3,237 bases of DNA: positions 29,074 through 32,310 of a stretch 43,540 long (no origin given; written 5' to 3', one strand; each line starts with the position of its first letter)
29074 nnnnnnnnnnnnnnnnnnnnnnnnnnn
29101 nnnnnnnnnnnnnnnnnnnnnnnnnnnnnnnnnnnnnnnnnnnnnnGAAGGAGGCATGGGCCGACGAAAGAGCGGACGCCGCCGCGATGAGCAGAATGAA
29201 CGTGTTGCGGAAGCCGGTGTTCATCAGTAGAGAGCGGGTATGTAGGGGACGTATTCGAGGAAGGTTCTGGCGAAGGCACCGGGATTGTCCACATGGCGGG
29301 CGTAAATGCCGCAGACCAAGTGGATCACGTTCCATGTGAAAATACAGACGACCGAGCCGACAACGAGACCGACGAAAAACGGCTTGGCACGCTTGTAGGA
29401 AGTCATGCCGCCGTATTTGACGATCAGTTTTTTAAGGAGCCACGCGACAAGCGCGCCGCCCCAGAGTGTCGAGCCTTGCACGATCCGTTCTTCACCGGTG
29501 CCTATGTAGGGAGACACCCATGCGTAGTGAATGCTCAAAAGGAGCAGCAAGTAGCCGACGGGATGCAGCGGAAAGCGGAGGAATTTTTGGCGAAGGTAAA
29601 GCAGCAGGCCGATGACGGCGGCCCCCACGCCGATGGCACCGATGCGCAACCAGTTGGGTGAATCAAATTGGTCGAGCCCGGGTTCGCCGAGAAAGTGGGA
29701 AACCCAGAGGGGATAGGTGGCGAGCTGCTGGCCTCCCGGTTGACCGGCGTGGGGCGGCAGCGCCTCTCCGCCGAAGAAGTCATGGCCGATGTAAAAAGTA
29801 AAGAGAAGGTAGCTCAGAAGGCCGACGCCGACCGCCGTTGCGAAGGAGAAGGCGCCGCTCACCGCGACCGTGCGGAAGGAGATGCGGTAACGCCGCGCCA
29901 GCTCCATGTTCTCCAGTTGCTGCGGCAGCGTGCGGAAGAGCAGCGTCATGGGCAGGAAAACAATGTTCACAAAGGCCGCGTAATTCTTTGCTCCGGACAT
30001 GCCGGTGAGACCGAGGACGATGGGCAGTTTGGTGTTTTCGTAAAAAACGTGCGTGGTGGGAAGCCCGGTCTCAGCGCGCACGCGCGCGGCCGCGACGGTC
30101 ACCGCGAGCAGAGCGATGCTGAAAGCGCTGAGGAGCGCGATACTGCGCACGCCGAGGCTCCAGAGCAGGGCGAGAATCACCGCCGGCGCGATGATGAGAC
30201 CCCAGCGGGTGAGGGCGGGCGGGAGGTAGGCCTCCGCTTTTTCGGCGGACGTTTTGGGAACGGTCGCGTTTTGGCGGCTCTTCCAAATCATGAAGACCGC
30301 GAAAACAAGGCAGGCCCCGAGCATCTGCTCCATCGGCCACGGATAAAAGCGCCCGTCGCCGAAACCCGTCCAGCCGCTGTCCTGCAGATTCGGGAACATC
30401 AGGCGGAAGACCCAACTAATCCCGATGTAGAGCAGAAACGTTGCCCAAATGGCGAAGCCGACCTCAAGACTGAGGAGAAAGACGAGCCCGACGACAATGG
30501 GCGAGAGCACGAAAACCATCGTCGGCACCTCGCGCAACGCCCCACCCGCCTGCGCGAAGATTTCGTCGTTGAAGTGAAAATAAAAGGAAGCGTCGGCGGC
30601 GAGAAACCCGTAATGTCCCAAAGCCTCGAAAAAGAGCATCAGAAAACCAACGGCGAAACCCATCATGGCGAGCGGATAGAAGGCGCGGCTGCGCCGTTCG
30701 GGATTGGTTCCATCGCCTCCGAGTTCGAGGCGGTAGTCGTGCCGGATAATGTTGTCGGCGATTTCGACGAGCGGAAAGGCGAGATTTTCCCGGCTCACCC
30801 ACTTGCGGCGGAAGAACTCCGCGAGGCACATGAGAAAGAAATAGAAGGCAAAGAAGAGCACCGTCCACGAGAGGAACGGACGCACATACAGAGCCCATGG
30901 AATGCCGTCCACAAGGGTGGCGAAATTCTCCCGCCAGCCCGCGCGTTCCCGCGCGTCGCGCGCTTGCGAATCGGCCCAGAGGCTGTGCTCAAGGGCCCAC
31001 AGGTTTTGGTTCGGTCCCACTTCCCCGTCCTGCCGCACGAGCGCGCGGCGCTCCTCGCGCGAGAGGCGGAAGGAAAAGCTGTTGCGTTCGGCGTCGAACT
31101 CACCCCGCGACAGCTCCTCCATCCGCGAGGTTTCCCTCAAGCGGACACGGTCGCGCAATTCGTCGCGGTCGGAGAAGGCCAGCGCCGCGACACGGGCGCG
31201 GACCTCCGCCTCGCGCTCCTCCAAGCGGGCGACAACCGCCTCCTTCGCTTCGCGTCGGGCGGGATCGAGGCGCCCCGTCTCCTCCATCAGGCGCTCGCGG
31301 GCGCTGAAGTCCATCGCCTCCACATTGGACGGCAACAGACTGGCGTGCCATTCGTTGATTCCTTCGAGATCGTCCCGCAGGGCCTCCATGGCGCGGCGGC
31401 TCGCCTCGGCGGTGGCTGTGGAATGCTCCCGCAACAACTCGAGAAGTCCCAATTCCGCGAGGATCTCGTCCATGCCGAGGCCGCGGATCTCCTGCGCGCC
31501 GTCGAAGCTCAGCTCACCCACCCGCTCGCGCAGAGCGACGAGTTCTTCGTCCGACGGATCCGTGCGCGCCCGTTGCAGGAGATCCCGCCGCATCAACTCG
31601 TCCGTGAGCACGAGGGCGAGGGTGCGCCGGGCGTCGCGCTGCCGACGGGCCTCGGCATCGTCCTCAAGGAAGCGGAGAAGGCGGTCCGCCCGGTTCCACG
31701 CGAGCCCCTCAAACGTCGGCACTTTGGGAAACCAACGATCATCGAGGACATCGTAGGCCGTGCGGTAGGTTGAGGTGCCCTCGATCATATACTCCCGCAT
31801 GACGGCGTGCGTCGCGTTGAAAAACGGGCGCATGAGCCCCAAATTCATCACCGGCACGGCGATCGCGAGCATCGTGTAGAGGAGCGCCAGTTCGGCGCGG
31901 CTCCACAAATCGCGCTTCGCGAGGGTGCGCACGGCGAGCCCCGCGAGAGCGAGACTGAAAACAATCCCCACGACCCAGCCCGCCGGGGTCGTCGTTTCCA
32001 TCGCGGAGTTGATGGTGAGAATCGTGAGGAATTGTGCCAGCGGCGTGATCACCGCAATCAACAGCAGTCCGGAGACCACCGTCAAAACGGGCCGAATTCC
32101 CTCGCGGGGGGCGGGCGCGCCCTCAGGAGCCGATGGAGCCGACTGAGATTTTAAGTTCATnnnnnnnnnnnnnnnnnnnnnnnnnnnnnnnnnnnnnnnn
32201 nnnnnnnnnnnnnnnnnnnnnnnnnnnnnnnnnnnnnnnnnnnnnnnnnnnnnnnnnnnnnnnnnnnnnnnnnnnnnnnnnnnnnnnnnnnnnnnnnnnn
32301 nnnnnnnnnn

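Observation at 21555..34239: Six-gene, translationally coupled ABC/FtsX membrane supercluster with no characterised counterpart that I recognise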

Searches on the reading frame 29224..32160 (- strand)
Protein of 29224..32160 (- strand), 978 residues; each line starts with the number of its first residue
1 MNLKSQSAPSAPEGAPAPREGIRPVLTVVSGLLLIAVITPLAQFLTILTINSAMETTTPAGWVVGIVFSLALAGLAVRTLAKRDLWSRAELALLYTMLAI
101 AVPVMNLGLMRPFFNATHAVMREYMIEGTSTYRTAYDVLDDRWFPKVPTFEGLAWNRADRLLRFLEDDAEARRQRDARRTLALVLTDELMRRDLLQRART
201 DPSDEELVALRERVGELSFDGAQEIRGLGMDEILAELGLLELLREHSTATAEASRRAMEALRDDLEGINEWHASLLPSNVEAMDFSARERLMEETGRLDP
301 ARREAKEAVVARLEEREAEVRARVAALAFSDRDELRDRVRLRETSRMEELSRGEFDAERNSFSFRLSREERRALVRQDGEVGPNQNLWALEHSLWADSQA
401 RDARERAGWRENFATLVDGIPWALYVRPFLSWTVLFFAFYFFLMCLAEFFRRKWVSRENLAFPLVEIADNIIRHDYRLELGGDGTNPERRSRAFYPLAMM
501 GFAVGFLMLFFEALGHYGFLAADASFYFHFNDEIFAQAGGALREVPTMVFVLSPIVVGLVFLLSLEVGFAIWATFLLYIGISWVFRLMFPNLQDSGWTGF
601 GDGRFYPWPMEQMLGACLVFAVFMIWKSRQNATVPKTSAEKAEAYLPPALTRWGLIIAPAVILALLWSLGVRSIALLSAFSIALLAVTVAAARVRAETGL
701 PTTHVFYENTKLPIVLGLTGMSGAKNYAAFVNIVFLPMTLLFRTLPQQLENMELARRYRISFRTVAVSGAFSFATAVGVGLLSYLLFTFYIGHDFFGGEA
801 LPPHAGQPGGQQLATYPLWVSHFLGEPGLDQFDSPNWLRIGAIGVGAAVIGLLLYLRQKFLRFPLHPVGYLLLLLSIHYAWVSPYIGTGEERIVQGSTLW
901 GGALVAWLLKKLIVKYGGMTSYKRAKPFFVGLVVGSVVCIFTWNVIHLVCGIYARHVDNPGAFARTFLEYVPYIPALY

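Call 3: search_protein_families(library=pfam, proteins=[window:29224-32160:-], max_evalue=0.01)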
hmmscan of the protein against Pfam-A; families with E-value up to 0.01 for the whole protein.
window:29224-32160:- (978 aa): 2 families
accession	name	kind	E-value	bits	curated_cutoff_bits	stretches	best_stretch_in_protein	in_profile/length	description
PF20581.3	DUF6785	-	8.6e-47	160.2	25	2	415-791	133-497/498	Family of unknown function (DUF6785)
PF20580.3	DUF6784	-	1.6e-19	70.4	26.4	2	897-952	40-95/101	Domain of unknown function (DUF6784)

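Call 4: search_protein_families(library=ncbifam, proteins=[window:29224-32160:-], max_evalue=0.01)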
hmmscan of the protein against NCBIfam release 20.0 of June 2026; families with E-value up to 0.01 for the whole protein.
window:29224-32160:- (978 aa): 0 families

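Call 19: search_solved_structures(query=window:29224-32160:-, max_evalue=10)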
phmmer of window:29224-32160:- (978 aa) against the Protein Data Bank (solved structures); distinct sequences matched with E-value up to 10: 0.

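Call 53: find_homologous_proteins(query=window:29224-32160:-, max_evalue=0.001)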
Query window:29224-32160:- (978 aa): 94 proteins with E <= 0.001 among 8000 candidates.
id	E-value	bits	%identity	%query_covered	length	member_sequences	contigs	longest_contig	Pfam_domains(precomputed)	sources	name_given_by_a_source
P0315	0.0e+0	2179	99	100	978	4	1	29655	PF20580.4,PF20581.4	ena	-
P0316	0.0e+0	1715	80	95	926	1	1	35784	PF20580.4,PF20581.4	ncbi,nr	ncbi:MAG: hypothetical protein JJU00_11730 [Opitutales bacterium]|nr:hypothetical protein [Opitutale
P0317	0.0e+0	1484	67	100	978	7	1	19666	PF20580.4,PF20581.4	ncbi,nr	ncbi:MAG: hypothetical protein JJT96_14035 [Opitutales bacterium]|nr:hypothetical protein [Opitutale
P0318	0.0e+0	1394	65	100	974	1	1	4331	PF20580.4,PF20581.4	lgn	-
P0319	0.0e+0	1358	61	100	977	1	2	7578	PF20580.4,PF20581.4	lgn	-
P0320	0.0e+0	1049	51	98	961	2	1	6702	PF20580.4,PF20581.4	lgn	-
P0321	0.0e+0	1047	52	98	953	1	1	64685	PF20580.4,PF20581.4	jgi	-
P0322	0.0e+0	1045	52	95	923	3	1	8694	PF20580.4,PF20581.4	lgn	-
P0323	0.0e+0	1028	51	98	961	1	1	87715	PF20580.4,PF20581.4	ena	-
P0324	0.0e+0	1027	51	98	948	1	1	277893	PF20580.4,PF20581.4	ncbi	-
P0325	0.0e+0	1025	51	97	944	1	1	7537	PF20580.4,PF20581.4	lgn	-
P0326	0.0e+0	1025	50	97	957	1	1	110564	PF20580.4,PF20581.4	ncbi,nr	ncbi:MAG: hypothetical protein LR015_08520 [Verrucomicrobia bacterium]|nr:hypothetical protein [Verr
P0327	0.0e+0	1017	51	97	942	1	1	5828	PF20580.4,PF20581.4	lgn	-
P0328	9.0e-295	999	49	99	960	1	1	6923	PF20580.4,PF20581.4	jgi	jgi:hypothetical protein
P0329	5.7e-292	989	49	97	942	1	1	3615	PF20580.4,PF20581.4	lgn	-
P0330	1.0e-291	989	50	99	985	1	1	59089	PF20580.4,PF20581.4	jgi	jgi:hypothetical protein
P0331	2.7e-291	987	50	98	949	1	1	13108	PF20580.4,PF20581.4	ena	-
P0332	1.7e-290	984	50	97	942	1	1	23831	PF20580.4,PF20581.4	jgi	-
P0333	5.3e-290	983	48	97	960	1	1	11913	PF20580.4,PF20581.4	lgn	-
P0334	9.0e-289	979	50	98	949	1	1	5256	PF20580.4,PF20581.4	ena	-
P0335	2.1e-283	961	48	97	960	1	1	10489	PF20580.4,PF20581.4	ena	-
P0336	2.5e-281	954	48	97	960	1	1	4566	PF20580.4,PF20581.4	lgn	-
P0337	1.2e-279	949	48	99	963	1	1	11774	PF20580.4,PF20581.4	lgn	-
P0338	9.2e-277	939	46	98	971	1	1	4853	PF20580.4,PF20581.4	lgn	-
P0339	2.9e-265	901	47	97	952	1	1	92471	PF20580.4,PF20581.4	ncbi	-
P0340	3.4e-265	901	45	99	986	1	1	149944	PF20580.4,PF20581.4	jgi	jgi:hypothetical protein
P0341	1.2e-264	899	44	81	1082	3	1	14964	PF20580.4,PF20581.4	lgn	-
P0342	7.3e-264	896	45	97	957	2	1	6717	PF20580.4,PF20581.4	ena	-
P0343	3.9e-262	891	46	78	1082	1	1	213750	PF20580.4,PF20581.4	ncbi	ncbi:MAG: DUF6785 family protein [Phycisphaerae bacterium]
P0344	1.7e-259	882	45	98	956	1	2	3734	PF20580.4,PF20581.4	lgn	-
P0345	3.2e-258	878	44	97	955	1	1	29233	PF20580.4,PF20581.4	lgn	-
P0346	3.1e-257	874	45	97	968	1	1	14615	PF20580.4,PF20581.4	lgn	-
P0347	4.5e-256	871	45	97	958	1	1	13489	PF20580.4,PF20581.4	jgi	jgi:hypothetical protein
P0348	9.1e-256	869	46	99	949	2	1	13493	PF20580.4,PF20581.4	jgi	-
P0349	1.2e-255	869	48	97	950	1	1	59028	PF20580.4,PF20581.4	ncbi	-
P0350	7.9e-255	866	46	98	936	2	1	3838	PF20580.4,PF20581.4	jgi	-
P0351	1.4e-254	866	47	97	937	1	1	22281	PF20580.4,PF20581.4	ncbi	-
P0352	2.4e-253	861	45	97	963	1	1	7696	PF20580.4,PF20581.4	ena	-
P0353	2.8e-253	861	44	96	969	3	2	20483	PF20580.4,PF20581.4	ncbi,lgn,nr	ncbi:MAG: hypothetical protein JJT75_10655 [Opitutales bacterium]|nr:hypothetical protein [Opitutale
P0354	5.0e-251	854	44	97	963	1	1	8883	PF20580.4,PF20581.4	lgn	-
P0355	1.2e-249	849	45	98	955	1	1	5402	PF20580.4,PF20581.4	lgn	-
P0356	1.3e-248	846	46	97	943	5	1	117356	PF20580.4,PF20581.4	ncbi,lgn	-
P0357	2.0e-248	845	45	98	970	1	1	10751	PF20580.4,PF20581.4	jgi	jgi:hypothetical protein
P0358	1.2e-247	843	45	100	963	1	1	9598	PF20580.4,PF20581.4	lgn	-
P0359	2.3e-246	838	44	99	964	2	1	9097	PF20580.4,PF20581.4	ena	-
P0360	4.4e-242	824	46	97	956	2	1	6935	PF20580.4,PF20581.4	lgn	-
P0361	4.0e-241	821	44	96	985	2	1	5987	PF20580.4,PF20581.4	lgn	-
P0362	1.4e-239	816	45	97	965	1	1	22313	PF20580.4,PF20581.4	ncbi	-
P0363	2.9e-235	802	44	98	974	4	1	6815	PF20580.4,PF20581.4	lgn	-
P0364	4.0e-233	795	41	97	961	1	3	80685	PF20580.4,PF20581.4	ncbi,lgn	ncbi:MAG: DUF6785 family protein [Phycisphaerae bacterium]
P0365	1.2e-231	790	44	98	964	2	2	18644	PF20580.4,PF20581.4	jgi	jgi:hypothetical protein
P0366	1.3e-230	786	44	69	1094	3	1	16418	PF20580.4,PF20581.4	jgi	-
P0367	2.7e-230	785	44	98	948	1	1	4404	PF20580.4,PF20581.4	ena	-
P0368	4.0e-230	785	44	98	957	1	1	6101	PF20580.4,PF20581.4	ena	-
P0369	6.9e-230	784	42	97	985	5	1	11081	PF20580.4,PF20581.4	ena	-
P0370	5.1e-229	781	43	98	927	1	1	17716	PF20580.4,PF20581.4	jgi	-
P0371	1.3e-227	776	43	98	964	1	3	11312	PF20580.4,PF20581.4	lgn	-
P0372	6.7e-227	774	43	98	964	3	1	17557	PF20580.4,PF20581.4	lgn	-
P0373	4.5e-226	771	42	96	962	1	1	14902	PF20580.4,PF20581.4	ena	-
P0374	1.4e-219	750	42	97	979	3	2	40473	PF20580.4,PF20581.4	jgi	jgi:hypothetical protein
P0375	5.2e-219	748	43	97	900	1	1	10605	PF20580.4,PF20581.4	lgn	-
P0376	6.0e-219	748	41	99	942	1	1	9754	PF20580.4,PF20581.4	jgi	-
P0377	1.2e-218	747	42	98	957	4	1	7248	PF20580.4,PF20581.4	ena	-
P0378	1.9e-218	746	42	97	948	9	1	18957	PF20580.4,PF20581.4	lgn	-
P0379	2.4e-218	746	42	97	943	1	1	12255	PF20580.4,PF20581.4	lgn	-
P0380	6.0e-218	744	42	96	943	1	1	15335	PF20580.4,PF20581.4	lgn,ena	-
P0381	1.6e-216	740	41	98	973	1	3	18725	PF20580.4,PF20581.4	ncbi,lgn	-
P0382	1.5e-213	730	41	95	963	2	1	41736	PF20580.4,PF20581.4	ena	-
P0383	2.7e-213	729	43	96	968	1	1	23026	PF20580.4,PF20581.4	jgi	jgi:hypothetical protein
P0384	2.4e-212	726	41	98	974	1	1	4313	PF20580.4,PF20581.4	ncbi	-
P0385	1.6e-211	723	39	100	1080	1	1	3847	PF20580.4,PF20581.4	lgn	-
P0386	4.5e-209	715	39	100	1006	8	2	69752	PF20580.4,PF20581.4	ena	-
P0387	7.0e-209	714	41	98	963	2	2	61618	PF20580.4,PF20581.4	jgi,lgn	jgi:hypothetical protein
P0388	3.4e-208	712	39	95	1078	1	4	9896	PF20580.4,PF20581.4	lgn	-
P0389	3.1e-205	702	40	98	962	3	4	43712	PF20580.4,PF20581.4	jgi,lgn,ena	jgi:hypothetical protein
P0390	1.0e-201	691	40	97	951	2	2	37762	PF20580.4,PF20581.4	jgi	jgi:hypothetical protein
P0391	1.4e-201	690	39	96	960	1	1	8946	PF20580.4,PF20581.4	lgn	-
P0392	5.6e-201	688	39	98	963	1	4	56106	PF20580.4,PF20581.4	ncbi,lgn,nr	ncbi:MAG: hypothetical protein JJU05_17095 [Verrucomicrobia bacterium]|nr:hypothetical protein [Verr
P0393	2.7e-200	686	39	98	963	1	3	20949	PF20580.4,PF20581.4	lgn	-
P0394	6.8e-200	685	40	98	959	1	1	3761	PF20580.4,PF20581.4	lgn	-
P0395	3.5e-199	682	40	98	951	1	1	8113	PF20580.4,PF20581.4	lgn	-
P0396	1.9e-197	676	40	98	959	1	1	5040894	PF20580.4,PF20581.4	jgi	jgi:biotin transporter BioY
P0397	2.2e-197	676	38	98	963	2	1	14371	PF20580.4,PF20581.4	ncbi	-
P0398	1.0e-196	674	39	96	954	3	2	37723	PF20580.4,PF20581.4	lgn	-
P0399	1.2e-195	671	40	98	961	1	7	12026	PF20580.4,PF20581.4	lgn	-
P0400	9.8e-195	668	39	97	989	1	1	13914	PF20580.4,PF20581.4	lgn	-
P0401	2.7e-194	666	39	98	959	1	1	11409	PF20580.4,PF20581.4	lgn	-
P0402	2.5e-188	646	49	66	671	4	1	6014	PF20581.4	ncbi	ncbi:MAG: DUF6785 family protein, partial [Oceanipulchritudo sp.]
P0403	8.2e-188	645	39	97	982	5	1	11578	PF20580.4,PF20581.4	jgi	-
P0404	1.6e-184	634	39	97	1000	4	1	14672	PF20580.4,PF20581.4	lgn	-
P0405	1.9e-184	633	39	97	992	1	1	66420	PF20580.4,PF20581.4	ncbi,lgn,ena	-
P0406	1.7e-177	610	36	97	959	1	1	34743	PF20580.4,PF20581.4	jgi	jgi:hypothetical protein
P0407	7.7e-152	526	43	68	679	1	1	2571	PF20581.4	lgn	-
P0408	4.1e-53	199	35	44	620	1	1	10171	PF20581.4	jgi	-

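Call 67: predict_structure(alignment_id=A4)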
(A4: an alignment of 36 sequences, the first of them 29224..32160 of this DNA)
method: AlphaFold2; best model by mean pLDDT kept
length: 978 residues; sequences in the alignment: 36
mean_pLDDT: 83.0   pTM: 0.85
mean pLDDT of the five models: 83.0, 81.8, 80.8, 79.8, 77.9
residues with pLDDT >= 90: 467; 70-90: 345; 50-70: 102; < 50: 64
segments of 3 or more residues with pLDDT < 50: 1-20, 50-81, 882-891
pLDDT, mean of each block of 10 residues (from residue 1): 29 42 81 88 67 37 41 43 64 84 76 89 90 91 95 96 93 93 92 90 88 93 91 91 94 94 91 95 91 92 93 94 94 95 95 94 94 93 92 89 91 94 95 95 93 79 78 65 58 81 92 86 74 85 84 89 91 93 89 66 70 93 87 58 83 94 94 91 91 89 67 86 88 79 85 85 92 94 93 77 55 72 69 85 95 93 89 81 45 68 93 92 89 87 80 77 83 68
secondary structure, 60 per line:
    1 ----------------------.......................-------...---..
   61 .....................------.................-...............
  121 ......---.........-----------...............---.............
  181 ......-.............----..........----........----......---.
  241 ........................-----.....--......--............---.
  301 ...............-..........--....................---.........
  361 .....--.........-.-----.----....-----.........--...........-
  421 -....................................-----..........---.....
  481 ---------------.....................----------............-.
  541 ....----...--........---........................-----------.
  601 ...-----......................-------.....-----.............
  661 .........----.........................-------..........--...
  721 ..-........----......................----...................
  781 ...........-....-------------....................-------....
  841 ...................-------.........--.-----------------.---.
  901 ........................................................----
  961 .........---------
elements in order (helices of 4 or more, strands of 3 or more residues): H23-45 H59-81 H88-104 H106-126 H130-138 H150-164 H168-186 H188-200 H205-214 H219-226 H231-236 H240-264 H270-274 H277-282 H285-296 H300-315 H317-326 H329-348 H352-365 H368-376 H389-392 H398-406 H409-419 H422-457 H463-472 H476-480 H496-516 E527-529 H530-538 H540-544 E549-551 H554-561 H565-588 H600-603 H609-630 H638-642 H648-669 H674-698 H706-715 H718-722 H724-731 H736-757 H762-791 H793-796 H810-829 H837-859 H867-875 H900-956 H961-969

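Call 69: fold_search(model_id=the predicted structure, library=pdb)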
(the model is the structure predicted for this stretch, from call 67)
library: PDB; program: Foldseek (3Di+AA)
matches with E <= 10: 177; with E <= 0.001: 2
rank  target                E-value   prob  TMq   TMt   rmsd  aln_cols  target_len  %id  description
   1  7wst_A                6.4e-04  1.00  0.36  0.55   6.6       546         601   13  Cryo-EM structure of the barley Yellow stripe 1 transporter in complex with Fe(III)-DMA (released 2022-11-30)
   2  7wsr_A                9.0e-04  1.00  0.33  0.50   7.3       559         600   14  Cryo-EM structure of the barley Yellow stripe 1 transporter (released 2022-11-30)
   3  6c3i_B                3.6e-01  0.08  0.06  0.11  26.9       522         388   13  Crystal structure of the Deinococcus radiodurans Nramp/MntH divalent transition metal transporter G45R mutant in an in (released 2019-02-13)
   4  3q7k_J                5.2e-01  0.08  0.06  0.14  20.3       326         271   17  Formate Channel FocA from Salmonella typhimurium (released 2011-04-27)
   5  3gi8_C                7.0e-01  0.08  0.08  0.12  23.2       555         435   12  Crystal Structure of ApcT K158A Transporter Bound to 7F11 Monoclonal Fab Fragment (released 2009-08-18)
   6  8b37_A                7.0e-01  0.04  0.07  0.09  31.2       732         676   10  Crystal structure of Pyrobaculum aerophilum potassium-independent proton pumping membrane integral pyrophosphatase in  (released 2024-01-17)
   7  5lzr_A                7.6e-01  0.05  0.08  0.09  32.2       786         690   12  Crystal structure of Thermotoga maritima sodium pumping membrane integral pyrophosphatase in complex with tungstate an (released 2016-12-14)
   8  7lo8_Z                7.9e-01  0.09  0.09  0.15  24.1       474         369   10  NorA in complex with Fab36 (released 2022-04-20)
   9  3q7k_C                7.9e-01  0.06  0.06  0.14  19.0       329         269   16  Formate Channel FocA from Salmonella typhimurium (released 2011-04-27)
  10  4hod                  8.5e-01  0.06  0.07  0.10  26.4       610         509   12  Crystal structure of LeuT-E290S with bound Cl (released 2013-05-08)
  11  9g49                  9.1e-01  0.06  0.06  0.14  22.3       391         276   14  Cryo-EM reconstruction of the full-length E. coli transmembrane formate transporter FocA (released 2025-10-22)
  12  3q7k_A                9.8e-01  0.06  0.06  0.14  20.4       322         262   17  Formate Channel FocA from Salmonella typhimurium (released 2011-04-27)
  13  9e8o_U                1.0e+00  0.04  0.08  0.08  27.0       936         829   12  Nub1/Fat10-processing human 26S proteasome bound to Txnl1 with Rpt2 at top of spiral staircase and partially unfolded  (released 2024-12-04)
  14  3qs4                  1.1e+00  0.06  0.08  0.12  25.7       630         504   11  Crystal structure of LeuT mutant F259V bound to sodium and L-tryptophan (released 2011-10-12)
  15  3kcu_C                1.1e+00  0.04  0.06  0.14  21.5       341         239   15  Structure of formate channel (released 2009-12-01)
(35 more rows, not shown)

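Call 83: search_protein_families(library=padloc, proteins=[window:29224-32160:-], max_evalue=0.001)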
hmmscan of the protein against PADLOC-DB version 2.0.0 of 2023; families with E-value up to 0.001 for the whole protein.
window:29224-32160:- (978 aa): 0 families
